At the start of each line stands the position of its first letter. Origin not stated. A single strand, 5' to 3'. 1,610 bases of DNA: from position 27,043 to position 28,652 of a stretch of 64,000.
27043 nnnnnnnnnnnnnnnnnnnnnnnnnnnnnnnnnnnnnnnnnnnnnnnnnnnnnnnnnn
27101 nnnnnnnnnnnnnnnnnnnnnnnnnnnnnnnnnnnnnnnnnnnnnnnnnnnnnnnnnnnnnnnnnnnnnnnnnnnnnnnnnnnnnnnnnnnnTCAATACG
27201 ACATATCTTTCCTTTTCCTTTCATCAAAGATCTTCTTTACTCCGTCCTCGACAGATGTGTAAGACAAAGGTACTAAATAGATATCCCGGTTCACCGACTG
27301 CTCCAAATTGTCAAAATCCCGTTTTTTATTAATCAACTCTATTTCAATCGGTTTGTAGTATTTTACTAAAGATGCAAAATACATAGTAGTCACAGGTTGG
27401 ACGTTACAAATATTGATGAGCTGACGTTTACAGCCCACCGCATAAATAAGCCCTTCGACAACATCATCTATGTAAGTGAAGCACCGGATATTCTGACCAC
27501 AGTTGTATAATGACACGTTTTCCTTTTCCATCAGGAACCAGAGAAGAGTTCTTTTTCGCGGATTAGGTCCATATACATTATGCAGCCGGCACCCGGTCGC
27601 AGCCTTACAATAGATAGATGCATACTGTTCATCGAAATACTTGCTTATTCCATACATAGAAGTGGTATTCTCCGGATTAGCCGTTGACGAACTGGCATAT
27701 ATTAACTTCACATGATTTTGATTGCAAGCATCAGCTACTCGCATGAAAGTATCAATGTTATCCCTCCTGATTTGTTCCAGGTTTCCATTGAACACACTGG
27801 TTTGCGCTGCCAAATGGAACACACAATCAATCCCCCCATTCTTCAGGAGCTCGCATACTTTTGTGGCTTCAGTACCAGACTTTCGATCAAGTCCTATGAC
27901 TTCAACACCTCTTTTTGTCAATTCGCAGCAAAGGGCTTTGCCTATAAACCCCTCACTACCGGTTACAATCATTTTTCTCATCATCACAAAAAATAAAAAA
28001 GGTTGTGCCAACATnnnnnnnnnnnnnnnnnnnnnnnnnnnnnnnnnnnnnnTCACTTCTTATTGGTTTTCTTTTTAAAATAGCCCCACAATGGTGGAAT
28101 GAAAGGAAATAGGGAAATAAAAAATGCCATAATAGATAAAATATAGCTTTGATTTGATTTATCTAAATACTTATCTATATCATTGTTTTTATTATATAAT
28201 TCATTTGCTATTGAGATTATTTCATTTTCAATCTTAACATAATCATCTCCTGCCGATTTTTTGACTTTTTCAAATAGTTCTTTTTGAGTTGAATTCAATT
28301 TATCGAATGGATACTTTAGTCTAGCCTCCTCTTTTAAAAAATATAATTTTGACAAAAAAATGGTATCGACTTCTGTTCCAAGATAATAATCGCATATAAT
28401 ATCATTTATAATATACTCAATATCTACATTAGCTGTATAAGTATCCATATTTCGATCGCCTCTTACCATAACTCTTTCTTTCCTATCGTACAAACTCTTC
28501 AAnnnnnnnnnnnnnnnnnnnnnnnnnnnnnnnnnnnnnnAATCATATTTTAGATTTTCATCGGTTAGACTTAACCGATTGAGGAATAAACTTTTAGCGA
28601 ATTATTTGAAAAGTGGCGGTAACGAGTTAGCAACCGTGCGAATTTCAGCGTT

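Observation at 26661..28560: Three-gene operon (TM-anchored protein, SDR epimerase/dehydratase, ComF-like phosphoribosyltransferase) inserted just upstream of terS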

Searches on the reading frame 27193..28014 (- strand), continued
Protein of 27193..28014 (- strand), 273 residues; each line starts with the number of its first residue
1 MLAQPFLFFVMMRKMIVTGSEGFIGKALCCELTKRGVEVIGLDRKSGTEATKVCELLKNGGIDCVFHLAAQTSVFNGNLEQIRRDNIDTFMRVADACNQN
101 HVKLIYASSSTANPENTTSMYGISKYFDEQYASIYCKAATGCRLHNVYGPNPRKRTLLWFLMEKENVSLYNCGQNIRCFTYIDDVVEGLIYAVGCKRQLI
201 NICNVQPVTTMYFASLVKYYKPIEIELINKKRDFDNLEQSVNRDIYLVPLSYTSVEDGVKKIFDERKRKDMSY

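Call 78: fold_search(model_id=the predicted structure, library=pdb)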
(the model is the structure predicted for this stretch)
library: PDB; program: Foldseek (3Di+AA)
matches with E <= 10: 1828; with E <= 0.001: 624
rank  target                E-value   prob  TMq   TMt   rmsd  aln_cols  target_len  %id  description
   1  3vps_A                6.0e-16  1.00  0.75  0.65   5.0       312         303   21  Structure of a novel NAD dependent-NDP-hexosamine 5,6-dehydratase, TunA, involved in tunicamycin biosynthesis (released 2012-04-18)
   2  6bwl                  1.6e-15  1.00  0.75  0.63   4.6       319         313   17  X-ray structure of Pal from Bacillus thuringiensis (released 2018-01-17)
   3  6kv9                  3.7e-15  1.00  0.80  0.71   4.1       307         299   22  MoeE5 in complex with UDP-glucuronic acid and NAD (released 2019-11-13)
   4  6wj9_B                3.7e-15  1.00  0.77  0.66   5.1       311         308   18  UDP-GlcNAc C4-epimerase mutant S121A/Y146F from Pseudomonas protegens in complex with UDP-GlcNAc (released 2020-07-08)
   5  4zrm_A                3.7e-15  1.00  0.75  0.65   4.9       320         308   22  Crystal Structure of UDP-Glucose 4-Epimerase (TM0509) from Hyperthermophilic Eubacterium Thermotoga maritima (released 2015-09-16)
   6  4zrm_B                4.4e-15  1.00  0.78  0.67   4.7       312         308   21  Crystal Structure of UDP-Glucose 4-Epimerase (TM0509) from Hyperthermophilic Eubacterium Thermotoga maritima (released 2015-09-16)
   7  8rdh_A                4.4e-15  1.00  0.67  0.56   6.5       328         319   18  Crystal structure of UDP-galactose 4-epimerase from Pyrococcus horikoshii with bound NAD and GDP-L-fucose (released 2024-12-18)
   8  6kvc                  4.7e-15  1.00  0.80  0.70   4.1       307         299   23  MoeE5 in complex with UDP-glucose and NAD (released 2019-11-13)
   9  5u4q_A                5.3e-15  1.00  0.74  0.62   4.7       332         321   23  1.5 Angstrom Resolution Crystal Structure of NAD-Dependent Epimerase from Klebsiella pneumoniae in Complex with NAD. (released 2016-12-14)
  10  6wjb_A                6.0e-15  1.00  0.79  0.68   4.5       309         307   19  UDP-GlcNAc C4-epimerase from Pseudomonas protegens in complex with NAD and UDP-GlcNAc (released 2020-07-08)
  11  6zlj_A                6.3e-15  1.00  0.73  0.62   4.6       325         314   21  Crystal Structure of UDP-Glucuronic acid 4-epimerase Y149F mutant from Bacillus cereus in complex with UDP-4-DEOXY-4-F (released 2020-07-29)
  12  6wjb_B                6.7e-15  1.00  0.77  0.67   5.1       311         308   18  UDP-GlcNAc C4-epimerase from Pseudomonas protegens in complex with NAD and UDP-GlcNAc (released 2020-07-08)
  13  4zrn_A                9.6e-15  1.00  0.78  0.67   4.6       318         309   23  Crystal Structure of UDP-Glucose 4-Epimerase (TM0509) with UDP-glucose from Hyperthermophilic Eubacterium Thermotoga M (released 2015-09-16)
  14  6zl6_A                9.6e-15  1.00  0.76  0.64   4.8       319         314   22  Crystal Structure of UDP-Glucuronic acid 4-epimerase from Bacillus cereus in complex with UDP and NAD (released 2020-07-29)
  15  3vps_B                1.3e-14  1.00  0.77  0.67   4.4       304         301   20  Structure of a novel NAD dependent-NDP-hexosamine 5,6-dehydratase, TunA, involved in tunicamycin biosynthesis (released 2012-04-18)
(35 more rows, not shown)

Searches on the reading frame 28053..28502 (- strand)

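Call 3: search_protein_families(library=pfam, proteins=[window:28053-28502:-], max_evalue=0.1)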
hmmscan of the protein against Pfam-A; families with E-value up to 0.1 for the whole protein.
window:28053-28502:- (149 aa): 2 families
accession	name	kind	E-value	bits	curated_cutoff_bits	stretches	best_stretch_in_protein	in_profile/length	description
PF03834.20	Rad10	-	0.0048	17.2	28.1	1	23-70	17-63/115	Binding domain of DNA repair protein Ercc1 (rad10/Swi10)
PF07666.16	MpPF26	-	0.026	15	37.2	1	99-134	33-68/75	M penetrans paralogue family 26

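Call 4: search_protein_families(library=phrogs, proteins=[window:28053-28502:-], max_evalue=0.01)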
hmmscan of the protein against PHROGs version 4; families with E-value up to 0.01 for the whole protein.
window:28053-28502:- (149 aa): 0 families

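Call 5: search_protein_families(library=padloc, proteins=[window:28053-28502:-], max_evalue=0.1)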
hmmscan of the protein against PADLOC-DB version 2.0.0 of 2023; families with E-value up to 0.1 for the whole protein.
window:28053-28502:- (149 aa): 0 families

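Call 6: search_protein_families(library=ncbifam, proteins=[window:28053-28502:-], max_evalue=0.1)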
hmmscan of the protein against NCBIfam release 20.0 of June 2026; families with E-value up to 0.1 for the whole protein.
window:28053-28502:- (149 aa): 1 family
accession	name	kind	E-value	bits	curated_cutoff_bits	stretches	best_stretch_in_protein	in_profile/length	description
TIGR00597.1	rad10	subfamily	0.07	13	72.9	0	21-55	16-48/112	nucleotide excision repair endonuclease ERCC1/Rad10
